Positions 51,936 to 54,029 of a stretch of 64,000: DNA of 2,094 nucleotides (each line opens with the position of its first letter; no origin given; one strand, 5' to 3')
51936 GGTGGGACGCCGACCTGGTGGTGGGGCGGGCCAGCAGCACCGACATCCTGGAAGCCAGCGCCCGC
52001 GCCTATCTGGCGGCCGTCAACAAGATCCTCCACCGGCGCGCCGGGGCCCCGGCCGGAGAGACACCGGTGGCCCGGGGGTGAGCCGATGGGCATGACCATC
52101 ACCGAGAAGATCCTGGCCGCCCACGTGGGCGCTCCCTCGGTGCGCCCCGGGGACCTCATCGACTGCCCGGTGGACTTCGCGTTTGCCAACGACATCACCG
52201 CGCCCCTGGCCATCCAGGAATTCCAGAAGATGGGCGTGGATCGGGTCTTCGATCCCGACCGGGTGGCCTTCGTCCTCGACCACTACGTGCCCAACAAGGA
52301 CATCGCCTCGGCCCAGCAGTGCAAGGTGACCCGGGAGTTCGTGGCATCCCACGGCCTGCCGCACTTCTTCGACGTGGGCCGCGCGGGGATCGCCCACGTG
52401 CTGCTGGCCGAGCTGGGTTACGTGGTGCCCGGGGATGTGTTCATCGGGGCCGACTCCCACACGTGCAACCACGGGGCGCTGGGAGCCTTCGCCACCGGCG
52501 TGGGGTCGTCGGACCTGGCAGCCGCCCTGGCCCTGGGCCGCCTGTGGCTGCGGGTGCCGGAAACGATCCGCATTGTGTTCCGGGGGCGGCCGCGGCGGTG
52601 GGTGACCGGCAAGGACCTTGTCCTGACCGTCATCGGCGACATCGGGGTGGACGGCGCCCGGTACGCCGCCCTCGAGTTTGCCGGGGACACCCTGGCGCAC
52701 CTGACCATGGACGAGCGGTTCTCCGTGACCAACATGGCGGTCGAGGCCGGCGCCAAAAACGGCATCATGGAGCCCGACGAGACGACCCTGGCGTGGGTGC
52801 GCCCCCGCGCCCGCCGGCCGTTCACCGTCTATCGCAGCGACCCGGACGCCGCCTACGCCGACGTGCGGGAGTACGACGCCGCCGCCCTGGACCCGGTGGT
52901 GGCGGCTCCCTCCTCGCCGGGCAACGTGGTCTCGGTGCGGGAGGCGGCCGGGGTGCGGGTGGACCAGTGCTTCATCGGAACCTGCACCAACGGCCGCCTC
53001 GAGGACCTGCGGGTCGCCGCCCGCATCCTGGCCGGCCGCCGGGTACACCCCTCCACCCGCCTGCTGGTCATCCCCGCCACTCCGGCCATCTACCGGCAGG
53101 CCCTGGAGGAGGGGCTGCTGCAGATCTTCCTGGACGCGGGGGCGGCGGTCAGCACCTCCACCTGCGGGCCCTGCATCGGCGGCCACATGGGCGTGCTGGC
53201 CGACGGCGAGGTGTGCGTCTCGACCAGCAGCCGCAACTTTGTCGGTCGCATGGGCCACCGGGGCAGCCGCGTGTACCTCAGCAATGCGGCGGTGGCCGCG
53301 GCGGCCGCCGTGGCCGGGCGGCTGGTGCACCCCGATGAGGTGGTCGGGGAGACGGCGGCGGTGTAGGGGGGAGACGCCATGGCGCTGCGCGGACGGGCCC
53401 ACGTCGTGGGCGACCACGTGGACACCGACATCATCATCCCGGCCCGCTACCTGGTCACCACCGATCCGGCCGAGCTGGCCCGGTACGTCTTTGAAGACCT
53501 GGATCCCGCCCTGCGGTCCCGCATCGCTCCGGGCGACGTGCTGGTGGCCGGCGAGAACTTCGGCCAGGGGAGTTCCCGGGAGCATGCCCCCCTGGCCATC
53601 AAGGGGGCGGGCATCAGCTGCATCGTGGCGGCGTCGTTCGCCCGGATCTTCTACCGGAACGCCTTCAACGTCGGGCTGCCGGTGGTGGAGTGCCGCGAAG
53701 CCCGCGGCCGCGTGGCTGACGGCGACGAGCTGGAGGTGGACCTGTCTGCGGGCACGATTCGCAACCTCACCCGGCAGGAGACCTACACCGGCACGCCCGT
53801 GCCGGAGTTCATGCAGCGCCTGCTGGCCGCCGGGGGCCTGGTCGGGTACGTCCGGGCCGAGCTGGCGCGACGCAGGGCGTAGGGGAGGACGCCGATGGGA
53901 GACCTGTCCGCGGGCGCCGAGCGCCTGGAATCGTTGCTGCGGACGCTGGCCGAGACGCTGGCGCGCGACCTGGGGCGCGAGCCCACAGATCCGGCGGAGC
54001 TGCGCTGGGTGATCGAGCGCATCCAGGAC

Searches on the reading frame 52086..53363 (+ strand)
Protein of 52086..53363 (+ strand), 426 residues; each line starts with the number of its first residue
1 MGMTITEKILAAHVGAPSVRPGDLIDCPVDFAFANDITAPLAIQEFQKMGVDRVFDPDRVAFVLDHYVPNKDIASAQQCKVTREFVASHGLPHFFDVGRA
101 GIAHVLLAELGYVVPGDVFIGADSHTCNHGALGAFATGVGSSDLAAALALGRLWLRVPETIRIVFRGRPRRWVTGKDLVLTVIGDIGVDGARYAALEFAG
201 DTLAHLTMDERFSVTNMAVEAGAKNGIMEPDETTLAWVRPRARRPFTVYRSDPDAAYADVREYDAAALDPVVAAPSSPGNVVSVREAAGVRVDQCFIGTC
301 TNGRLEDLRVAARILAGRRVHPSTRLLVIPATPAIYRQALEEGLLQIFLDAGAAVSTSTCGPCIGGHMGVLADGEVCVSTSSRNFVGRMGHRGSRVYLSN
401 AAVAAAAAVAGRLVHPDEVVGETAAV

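Call 4: search_protein_families(library=pfam, proteins=[window:52086-53363:+], max_evalue=1)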
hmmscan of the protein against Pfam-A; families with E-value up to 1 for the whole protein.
window:52086-53363:+ (426 aa): 2 families
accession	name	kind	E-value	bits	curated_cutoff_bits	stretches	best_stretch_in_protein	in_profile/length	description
PF00330.25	Aconitase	-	5.8e-98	329.3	28.7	2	7-287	1-306/463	Aconitase family (aconitate hydratase)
PF04412.18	AcnX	-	0.0012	18.1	31.5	1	290-361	289-358/400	Aconitase X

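Call 7: search_protein_families(library=ncbifam, proteins=[window:52086-53363:+], max_evalue=1)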
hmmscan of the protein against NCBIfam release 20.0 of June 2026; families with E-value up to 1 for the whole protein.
window:52086-53363:+ (426 aa): 19 families
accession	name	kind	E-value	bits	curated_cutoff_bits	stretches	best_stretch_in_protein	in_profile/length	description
NF001614.1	PRK00402.1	subfamily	1.8e-184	613.2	385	1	3-416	1-414/415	aconitase/3-isopropylmalate dehydratase large subunit family protein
TIGR02083.1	LEU2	equivalog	7.1e-182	605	610.65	1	3-419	1-419/419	3-isopropylmalate dehydratase large subunit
TIGR01343.1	hacA_fam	subfamily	1.7e-176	586.9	385.7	1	4-416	1-411/412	homoaconitate hydratase family protein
TIGR02086.1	IPMI_arch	subfamily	9.7e-157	521.9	410.15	1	3-417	1-410/411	3-isopropylmalate dehydratase/homoaconitate hydratase family large subunit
NF040615.1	HacA_Meth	equivalog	6.9e-134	446.7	550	1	3-413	1-415/419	homoaconitase large subunit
NF005558.0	PRK07229.1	equivalog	4.5e-96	322.9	612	1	1-419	1-415/647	aconitate hydratase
NF009116.0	PRK12466.1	subfamily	1.5e-95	320.6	531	2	3-286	5-305/472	3-isopropylmalate dehydratase large subunit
NF004016.0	PRK05478.1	subfamily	7.7e-91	305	510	2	2-286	3-303/468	3-isopropylmalate dehydratase large subunit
TIGR01342.1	acon_putative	hypoth_equivalog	7.7e-85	285.4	719.15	1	4-419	1-412/655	putative aconitate hydratase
TIGR00170.1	leuC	equivalog_domain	2.4e-78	263.8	560.25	2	1-286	1-302/466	3-isopropylmalate dehydratase large subunit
TIGR00139.1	h_aconitase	equivalog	1.7e-63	215.1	529.9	2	4-242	3-244/709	homoaconitase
NF006690.0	PRK09238.1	equivalog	3.5e-50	170.8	782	2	249-419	649-817/852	bifunctional aconitate hydratase 2/2-methylisocitrate dehydratase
TIGR00117.1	acnB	equivalog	1.1e-35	122.7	1287.2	2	249-419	648-815/844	bifunctional aconitate hydratase 2/2-methylisocitrate dehydratase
NF008503.0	PRK11413.1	equivalog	3.8e-35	121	641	2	115-286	141-313/753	hydratase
TIGR01340.1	aconitase_mito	equivalog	1.9e-34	119.1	825.35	1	30-413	57-472/745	aconitate hydratase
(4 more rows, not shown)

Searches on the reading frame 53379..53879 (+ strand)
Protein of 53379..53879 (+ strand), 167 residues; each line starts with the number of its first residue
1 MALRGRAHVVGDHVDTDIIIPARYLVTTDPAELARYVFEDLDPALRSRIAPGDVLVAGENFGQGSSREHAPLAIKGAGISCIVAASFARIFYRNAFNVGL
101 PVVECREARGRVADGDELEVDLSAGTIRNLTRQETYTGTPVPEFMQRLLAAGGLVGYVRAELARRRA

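Call 4: search_protein_families(library=pfam, proteins=[window:53379-53879:+], max_evalue=1)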
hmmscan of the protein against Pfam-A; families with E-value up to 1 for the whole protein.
window:53379-53879:+ (167 aa): 1 family
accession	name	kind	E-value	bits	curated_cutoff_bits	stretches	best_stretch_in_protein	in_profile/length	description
PF00694.25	Aconitase_C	-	1.5e-17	64.6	22.8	1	51-100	73-123/131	Aconitase C-terminal domain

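Call 7: search_protein_families(library=ncbifam, proteins=[window:53379-53879:+], max_evalue=1)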
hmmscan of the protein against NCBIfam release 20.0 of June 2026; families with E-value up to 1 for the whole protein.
window:53379-53879:+ (167 aa): 15 families
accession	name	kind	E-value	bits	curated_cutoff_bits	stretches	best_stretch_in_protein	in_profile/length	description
TIGR02084.1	leud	equivalog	7.7e-63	210.8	245.85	1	5-159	1-155/156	3-isopropylmalate dehydratase small subunit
TIGR02087.1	LEUD_arch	subfamily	4e-58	195.6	108.95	1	5-159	1-155/157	LeuD/DmdB family oxidoreductase small subunit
NF040625.1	HacB2_Meth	equivalog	8.3e-51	171.7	230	1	2-158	3-157/161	homoaconitase small subunit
NF040604.2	HacB_Meth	equivalog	9.2e-49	165.4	230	1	1-159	1-158/159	homoaconitase small subunit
NF010629.0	PRK14023.1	equivalog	5.5e-39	133.7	229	1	6-159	3-155/166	homoaconitate hydratase small subunit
NF002458.0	PRK01641.1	subfamily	1.9e-27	96.2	167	1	10-131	15-154/202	3-isopropylmalate dehydratase small subunit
TIGR01342.1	acon_putative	hypoth_equivalog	3.9e-19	68.3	719.15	1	8-159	475-646/655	putative aconitate hydratase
TIGR00171.1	leuD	equivalog_domain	1.1e-18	67.8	116.25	1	53-131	71-155/188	3-isopropylmalate dehydratase small subunit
TIGR00139.1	h_aconitase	equivalog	1.8e-17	63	529.9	1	11-104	539-634/709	homoaconitase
NF005558.0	PRK07229.1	equivalog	1.1e-16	60.6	612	1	10-121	478-596/647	aconitate hydratase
NF006757.0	PRK09277.1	subfamily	9.1e-08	30.2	686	1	54-100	760-806/888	aconitate hydratase AcnA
NF009520.0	PRK12881.1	subfamily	1.1e-07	29.9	905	1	54-100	765-811/893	aconitate hydratase AcnA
TIGR01341.1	aconitase_1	equivalog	6.8e-07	27.4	945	1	54-123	751-822/876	aconitate hydratase AcnA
TIGR02333.1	2met_isocit_dHY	equivalog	7.6e-07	27.4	1419.85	1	54-109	734-789/858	Fe/S-dependent 2-methylisocitrate dehydratase AcnD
TIGR01340.1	aconitase_mito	equivalog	3e-06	25.9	825.35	1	54-99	625-670/745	aconitate hydratase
